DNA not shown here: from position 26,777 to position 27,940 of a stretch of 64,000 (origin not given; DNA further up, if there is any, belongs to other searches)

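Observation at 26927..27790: Toprim/DUF3991-like primase-type gene translationally coupled to istB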

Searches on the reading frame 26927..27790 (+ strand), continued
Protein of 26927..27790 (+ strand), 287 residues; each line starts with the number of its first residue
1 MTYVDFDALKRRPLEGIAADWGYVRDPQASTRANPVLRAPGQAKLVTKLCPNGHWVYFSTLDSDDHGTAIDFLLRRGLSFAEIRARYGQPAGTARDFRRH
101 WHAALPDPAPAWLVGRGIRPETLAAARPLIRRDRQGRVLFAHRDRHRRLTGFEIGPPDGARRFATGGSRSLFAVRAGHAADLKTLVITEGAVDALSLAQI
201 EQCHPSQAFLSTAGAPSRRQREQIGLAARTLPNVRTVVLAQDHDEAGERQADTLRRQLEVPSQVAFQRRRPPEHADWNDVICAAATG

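Call 27: predict_structure(alignment_id=A1)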
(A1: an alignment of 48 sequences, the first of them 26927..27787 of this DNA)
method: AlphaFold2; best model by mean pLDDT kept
length: 287 residues; sequences in the alignment: 48
mean_pLDDT: 93.4   pTM: 0.71
mean pLDDT of the five models: 93.4, 93.2, 93.1, 91.7, 91.6
residues with pLDDT >= 90: 247; 70-90: 29; 50-70: 9; < 50: 2
segments of 3 or more residues with pLDDT < 50: none
pLDDT, mean of each block of 10 residues (from residue 1): 77 95 97 95 97 95 96 96 81 71 96 96 96 96 95 86 90 95 98 98 97 96 97 98 97 98 98 95 90
secondary structure, 60 per line:
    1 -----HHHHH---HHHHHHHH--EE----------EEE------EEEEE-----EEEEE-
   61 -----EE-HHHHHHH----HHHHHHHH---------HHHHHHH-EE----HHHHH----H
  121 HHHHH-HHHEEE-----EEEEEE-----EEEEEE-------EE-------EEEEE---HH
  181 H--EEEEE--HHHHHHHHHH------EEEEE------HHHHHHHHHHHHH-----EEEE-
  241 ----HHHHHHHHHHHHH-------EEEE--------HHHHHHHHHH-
elements in order: H6-10 H14-21 E36-38 E45-49 E55-59 H69-75 H80-87 H97-103 H111-115 H120-125 E130-132 E138-143 E149-154 E171-175 E184-188 H191-200 E207-211 H218-230 E236-239 H245-257 E265-268 H277-286

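Call 32: fold_search(model_id=the predicted structure, library=pdb)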
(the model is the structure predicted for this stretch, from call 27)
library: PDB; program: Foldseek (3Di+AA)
matches with E <= 10: 865; with E <= 0.001: 25
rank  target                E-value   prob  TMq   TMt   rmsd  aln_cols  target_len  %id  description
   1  2au3                  1.7e-07  1.00  0.43  0.32  20.6       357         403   16  Crystal Structure of the Aquifex aeolicus primase (Zinc Binding and RNA Polymerase Domains) (released 2005-11-15)
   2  1nui_B                9.0e-07  1.00  0.44  0.51  13.7       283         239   19  Crystal Structure of the primase fragment of Bacteriophage T7 primase-helicase protein (released 2003-05-27)
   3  5vaz_B                1.0e-06  1.00  0.37  0.34   9.0       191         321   18  Crystal structure of a DNA primase domain from Pseudomonas aeruginosa (released 2017-04-05)
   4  5guj                  1.0e-06  1.00  0.36  0.32  16.5       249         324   18  Crystal structure of the Bacillus subtilis DnaG RNA Polymerase Domain, natural degradation of full length DnaG (released 2017-04-19)
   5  1nui_A                1.3e-06  1.00  0.46  0.53  14.3       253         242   19  Crystal Structure of the primase fragment of Bacteriophage T7 primase-helicase protein (released 2003-05-27)
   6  7t8b_A                2.7e-06  1.00  0.47  0.28  16.1       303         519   14  Octameric Human Twinkle Helicase Clinical Variant W315L (released 2022-07-27)
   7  1dd9                  4.0e-06  1.00  0.38  0.35  17.3       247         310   20  STRUCTURE OF THE DNAG CATALYTIC CORE (released 2000-04-07)
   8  5vaz_A                5.1e-06  1.00  0.36  0.32   6.3       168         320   18  Crystal structure of a DNA primase domain from Pseudomonas aeruginosa (released 2017-04-05)
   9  5ikn_D                7.4e-06  1.00  0.42  0.27   4.0       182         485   22  Crystal Structure of the T7 Replisome in the Absence of DNA (released 2016-12-07)
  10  1eqn_C                7.8e-06  1.00  0.41  0.38   8.8       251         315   15  E.COLI PRIMASE CATALYTIC CORE (released 2000-06-30)
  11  5ikn_G                8.3e-06  1.00  0.44  0.27   3.7       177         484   22  Crystal Structure of the T7 Replisome in the Absence of DNA (released 2016-12-07)
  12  6n9v_F                8.3e-06  1.00  0.44  0.29   3.8       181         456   22  Structure of bacteriophage T7 lagging-strand DNA polymerase (D5A/E7A) and gp4 (helicase/primase) bound to DNA includin (released 2019-03-06)
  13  6n9x_C                8.3e-06  1.00  0.42  0.27   4.2       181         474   23  Structure of bacteriophage T7 lagging-strand DNA polymerase (D5A/E7A) and gp4 (helicase/primase) bound to DNA includin (released 2019-03-06)
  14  5w33                  1.4e-05  1.00  0.36  0.34  17.1       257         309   16  Crystal structure of the RNA polymerase domain (RPD) of Mycobacterium tuberculosis primase DnaG (released 2018-03-28)
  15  5ikn_F                1.5e-05  1.00  0.41  0.26   4.2       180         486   24  Crystal Structure of the T7 Replisome in the Absence of DNA (released 2016-12-07)
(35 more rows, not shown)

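Call 39: search_protein_families(library=padloc, proteins=[window:26927-27790:+], max_evalue=0.1)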
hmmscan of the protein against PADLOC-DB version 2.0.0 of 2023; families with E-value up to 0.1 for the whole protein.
window:26927-27790:+ (287 aa): 1 family
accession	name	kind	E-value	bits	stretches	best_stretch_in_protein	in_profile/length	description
PDLC03800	RTasDnaG-like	-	7.6e-10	36.1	1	164-284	266-375/550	DRT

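Call 40: search_protein_families(library=phrogs, proteins=[window:26927-27790:+], max_evalue=0.1)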
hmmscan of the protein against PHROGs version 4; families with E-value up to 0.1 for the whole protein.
window:26927-27790:+ (287 aa): 8 families
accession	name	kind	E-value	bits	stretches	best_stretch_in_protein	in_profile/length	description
phrog_239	-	DNA, RNA and nucleotide metabolism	1.5e-07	31.7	1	106-258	111-275/801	DNA primase/helicase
phrog_510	-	DNA, RNA and nucleotide metabolism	6.8e-06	26.1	1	160-281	215-345/667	DNA primase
phrog_47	-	DNA, RNA and nucleotide metabolism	1.3e-05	24.9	1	106-279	147-320/947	DNA primase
phrog_849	-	DNA, RNA and nucleotide metabolism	1.4e-05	25.3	1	166-281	223-328/435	DNA primase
phrog_1139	-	DNA, RNA and nucleotide metabolism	4.3e-05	22.7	1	149-281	146-269/895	DNA primase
phrog_2249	-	DNA, RNA and nucleotide metabolism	0.0094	15.6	1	92-247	118-264/802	DNA primase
phrog_22173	-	DNA, RNA and nucleotide metabolism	0.023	15.7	1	184-260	36-104/133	DNA primase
phrog_6444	-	DNA, RNA and nucleotide metabolism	0.031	14.1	0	179-251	256-319/577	DNA primase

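Call 49: find_encoding_contigs(protein=P0041, flank=5000, max_places=2)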
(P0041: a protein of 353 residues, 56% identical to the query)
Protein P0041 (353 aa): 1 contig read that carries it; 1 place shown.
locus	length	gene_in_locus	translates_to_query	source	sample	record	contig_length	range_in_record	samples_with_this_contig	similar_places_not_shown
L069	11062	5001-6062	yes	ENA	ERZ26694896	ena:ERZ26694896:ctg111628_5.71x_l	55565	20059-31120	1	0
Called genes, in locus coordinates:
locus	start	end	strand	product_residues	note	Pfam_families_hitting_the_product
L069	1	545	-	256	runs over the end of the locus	PF03787:RAMPs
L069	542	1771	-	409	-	PF03787:RAMPs, PF09701:Cas_Cmr5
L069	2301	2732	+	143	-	-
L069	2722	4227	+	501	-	PF13384:HTH_23 (weak), PF00665:rve (weak), PF22483:Mu-transpos_C_2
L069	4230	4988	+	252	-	PF01695:IstB_IS21, PF13481:AAA_25 (faint), PF00308:Bac_DnaA (weak), PF13191:AAA_16 (faint), PF13401:AAA_22 (faint), PF20720:nSTAND3 (faint), PF00004:AAA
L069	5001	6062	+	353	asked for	PF13155:Toprim_2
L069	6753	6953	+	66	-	-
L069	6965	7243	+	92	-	-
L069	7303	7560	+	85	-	PF05598:DUF772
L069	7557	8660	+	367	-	PF01609:DDE_Tnp_1, PF13751:DDE_Tnp_1_6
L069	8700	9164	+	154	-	PF09369:MZB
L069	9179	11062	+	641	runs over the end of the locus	-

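Call 50: find_encoding_contigs(protein=P0035, flank=5000, max_places=2)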
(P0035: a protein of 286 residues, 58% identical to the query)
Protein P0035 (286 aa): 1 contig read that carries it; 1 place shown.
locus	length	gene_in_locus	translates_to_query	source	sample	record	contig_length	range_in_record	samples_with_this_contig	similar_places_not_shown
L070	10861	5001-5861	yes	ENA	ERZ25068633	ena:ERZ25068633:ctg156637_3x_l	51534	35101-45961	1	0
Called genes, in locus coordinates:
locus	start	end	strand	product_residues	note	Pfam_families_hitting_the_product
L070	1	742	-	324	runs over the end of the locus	PF00753:Lactamase_B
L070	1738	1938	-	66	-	-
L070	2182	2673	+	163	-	-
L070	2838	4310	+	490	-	PF13384:HTH_23 (weak), PF22483:Mu-transpos_C_2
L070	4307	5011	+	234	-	PF01695:IstB_IS21, PF00004:AAA (weak)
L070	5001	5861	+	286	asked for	PF13155:Toprim_2, PF13362:Toprim_3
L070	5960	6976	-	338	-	PF05977:MFS_3, PF07690:MFS_1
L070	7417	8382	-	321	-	PF12146:Hydrolase_4, PF00561:Abhydrolase_1, PF12697:Abhydrolase_6, PF00326:Peptidase_S9 (faint)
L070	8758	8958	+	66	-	PF01609:DDE_Tnp_1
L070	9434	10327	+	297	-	PF13505:OMP_b-brl (weak)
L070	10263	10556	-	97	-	-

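Call 51: find_encoding_contigs(protein=P0029, flank=5000, max_places=2)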
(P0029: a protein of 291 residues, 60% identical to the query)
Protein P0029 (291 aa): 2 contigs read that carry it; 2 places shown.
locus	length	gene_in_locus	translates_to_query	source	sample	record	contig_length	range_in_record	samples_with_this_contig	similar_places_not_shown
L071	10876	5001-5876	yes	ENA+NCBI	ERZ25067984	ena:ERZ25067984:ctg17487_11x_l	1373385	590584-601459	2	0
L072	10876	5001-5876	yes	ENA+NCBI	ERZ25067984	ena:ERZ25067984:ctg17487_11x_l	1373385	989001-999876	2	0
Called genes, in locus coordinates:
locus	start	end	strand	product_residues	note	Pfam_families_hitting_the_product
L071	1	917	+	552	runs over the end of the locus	PF00732:GMC_oxred_N, PF00890:FAD_binding_2 (faint), PF05199:GMC_oxred_C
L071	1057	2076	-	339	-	PF00355:Rieske, PF00848:Ring_hydroxyl_A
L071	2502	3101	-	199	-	-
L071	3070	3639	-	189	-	-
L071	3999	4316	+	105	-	-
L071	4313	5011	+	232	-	PF01695:IstB_IS21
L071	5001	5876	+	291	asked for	PF13362:Toprim_3 (weak), PF13155:Toprim_2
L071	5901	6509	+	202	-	-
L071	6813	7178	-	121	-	-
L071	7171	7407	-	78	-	-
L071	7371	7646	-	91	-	-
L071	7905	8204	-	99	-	PF13560:HTH_31 (weak), PF01381:HTH_3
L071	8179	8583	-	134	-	PF04365:BrnT_toxin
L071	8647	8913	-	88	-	-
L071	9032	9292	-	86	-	-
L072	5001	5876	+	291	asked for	PF13362:Toprim_3 (weak), PF13155:Toprim_2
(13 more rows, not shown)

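Call 53: find_encoding_contigs(protein=P0040, flank=5000, max_places=3)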
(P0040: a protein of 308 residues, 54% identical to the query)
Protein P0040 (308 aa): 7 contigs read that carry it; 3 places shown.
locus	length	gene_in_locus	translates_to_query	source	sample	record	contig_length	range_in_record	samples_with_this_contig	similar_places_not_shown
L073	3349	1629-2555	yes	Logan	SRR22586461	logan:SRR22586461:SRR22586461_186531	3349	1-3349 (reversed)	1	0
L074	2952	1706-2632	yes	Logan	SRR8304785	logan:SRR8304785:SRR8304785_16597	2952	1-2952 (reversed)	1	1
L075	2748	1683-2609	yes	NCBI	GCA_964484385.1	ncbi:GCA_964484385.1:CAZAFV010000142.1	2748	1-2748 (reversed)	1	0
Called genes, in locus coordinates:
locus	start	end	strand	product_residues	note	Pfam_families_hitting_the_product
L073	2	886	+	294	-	?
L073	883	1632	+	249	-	PF01695:IstB_IS21, PF13191:AAA_16 (faint), PF13604:AAA_30 (weak), PF20720:nSTAND3 (weak), PF00004:AAA (weak)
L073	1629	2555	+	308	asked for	PF13155:Toprim_2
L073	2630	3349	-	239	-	?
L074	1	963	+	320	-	?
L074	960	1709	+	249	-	PF01695:IstB_IS21, PF13191:AAA_16 (faint), PF13604:AAA_30 (weak), PF20720:nSTAND3 (weak), PF00004:AAA (weak)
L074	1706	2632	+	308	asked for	PF13155:Toprim_2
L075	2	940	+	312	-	?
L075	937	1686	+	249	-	PF01695:IstB_IS21, PF13191:AAA_16 (faint), PF13604:AAA_30 (weak), PF20720:nSTAND3 (weak), PF00004:AAA (weak)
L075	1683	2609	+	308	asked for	PF13155:Toprim_2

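Call 54: find_encoding_contigs(protein=P0025, flank=5000, max_places=2)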
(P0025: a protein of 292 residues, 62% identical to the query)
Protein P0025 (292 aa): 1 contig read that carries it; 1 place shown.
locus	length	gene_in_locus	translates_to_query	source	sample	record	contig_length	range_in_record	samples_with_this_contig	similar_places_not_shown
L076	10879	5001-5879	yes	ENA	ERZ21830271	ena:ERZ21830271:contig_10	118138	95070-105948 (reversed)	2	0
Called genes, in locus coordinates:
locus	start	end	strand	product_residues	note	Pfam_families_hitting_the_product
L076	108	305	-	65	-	-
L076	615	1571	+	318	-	PF13407:Peripla_BP_4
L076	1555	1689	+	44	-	-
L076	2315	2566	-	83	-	-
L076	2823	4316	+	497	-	PF13384:HTH_23 (faint), PF22483:Mu-transpos_C_2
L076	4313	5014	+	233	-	PF01695:IstB_IS21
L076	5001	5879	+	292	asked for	PF13154:DUF3991 (weak), PF13155:Toprim_2, PF13362:Toprim_3, PF13662:Toprim_4 (weak)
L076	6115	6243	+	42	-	-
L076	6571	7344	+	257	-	PF00702:Hydrolase, PF12710:HAD, PF13419:HAD_2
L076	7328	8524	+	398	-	PF01041:DegT_DnrJ_EryC1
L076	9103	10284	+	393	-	PF02771:Acyl-CoA_dh_N, PF02770:Acyl-CoA_dh_M, PF00441:Acyl-CoA_dh_1, PF08028:Acyl-CoA_dh_2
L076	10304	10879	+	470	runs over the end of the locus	PF01039:Carboxyl_trans, PF03255:ACCA (weak), PF06833:MdcE (faint)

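Call 83: search_protein_families(library=pfam, alignment_id=A1, max_evalue=1)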
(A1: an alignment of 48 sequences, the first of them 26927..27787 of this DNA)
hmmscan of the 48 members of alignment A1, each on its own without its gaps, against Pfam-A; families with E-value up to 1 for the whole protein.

A. member 1, window:26927-27787:+ (287 aa): 6 families
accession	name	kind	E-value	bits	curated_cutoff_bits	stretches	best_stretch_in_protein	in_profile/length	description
PF13155.12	Toprim_2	-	4.6e-14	53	22.1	1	186-281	1-88/88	Toprim-like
PF13362.12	Toprim_3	-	1.9e-07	31.9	27.2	1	185-284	2-92/95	Toprim domain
PF13154.11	DUF3991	-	1e-06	29.5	24.5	1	115-177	5-72/74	Protein of unknown function (DUF3991)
PF13662.12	Toprim_4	-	2.4e-05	24.9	25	1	184-264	2-79/85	Toprim domain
PF01751.28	Toprim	-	8e-05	23.2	23.1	1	184-259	1-81/96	Toprim domain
PF15172.11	Prolactin_RP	-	0.0089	16.1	27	1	106-120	12-26/45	Prolactin-releasing peptide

B. families by the number of members that match (of 48 scanned): 23 families
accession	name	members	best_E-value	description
PF13155.12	Toprim_2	48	1.3e-14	Toprim-like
PF13362.12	Toprim_3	47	1.9e-09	Toprim domain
PF13154.11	DUF3991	45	1.3e-12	Protein of unknown function (DUF3991)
PF13662.12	Toprim_4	42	7.2e-08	Toprim domain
PF01751.28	Toprim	40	3.3e-05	Toprim domain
PF09664.16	DUF2399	5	0.00052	Protein of unknown function C-terminus (DUF2399)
PF17853.6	GGDEF_2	2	0.046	GGDEF-like domain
PF15172.11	Prolactin_RP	1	0.0089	Prolactin-releasing peptide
PF20031.4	DUF6437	1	0.012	Family of unknown function (DUF6437)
PF19716.4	DUF6211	1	0.024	Family of unknown function (DUF6211)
PF17581.7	DUF5483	1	0.027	Family of unknown function (DUF5483)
PF06969.22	HemN_C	1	0.046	HemN C-terminal domain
PF22959.3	Ig_NUP210_15th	1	0.083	NUP210 Ig-like domain 15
PF23811.1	DUF7183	1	0.1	Domain of unknown function (DUF7183)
PF10975.14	DUF2802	1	0.1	Protein of unknown function (DUF2802)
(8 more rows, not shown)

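Call 104: search_protein_representatives(protein=window:26927-27787:+)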
Query: 287 residues. Proteins with E-value up to 0.001 (for the whole library): 1086; up to 1e-10: 486; up to 1e-30: 18. The best 150 are listed.
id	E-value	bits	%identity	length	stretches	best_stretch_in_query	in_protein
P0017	1.3e-116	405.1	67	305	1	4-285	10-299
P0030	9.9e-99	346.4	71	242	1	57-284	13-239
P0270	1.1e-73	264.3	54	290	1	4-282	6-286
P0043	2.0e-73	263.4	70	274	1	64-249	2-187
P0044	1.1e-66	241.3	72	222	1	4-164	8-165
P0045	2.3e-64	233.7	68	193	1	115-287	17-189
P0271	1.1e-61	224.8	83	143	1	1-130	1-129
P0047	1.2e-58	214.9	62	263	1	1-170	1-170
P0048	1.9e-48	181.4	65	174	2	163-286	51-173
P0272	1.7e-44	168.5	65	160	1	49-172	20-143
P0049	4.1e-44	167.2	60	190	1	72-227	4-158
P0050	7.2e-41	156.6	95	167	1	207-287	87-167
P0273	3.2e-38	147.9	69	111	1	174-281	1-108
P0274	6.4e-35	137.1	67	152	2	105-177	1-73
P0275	1.1e-32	129.7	78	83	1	206-287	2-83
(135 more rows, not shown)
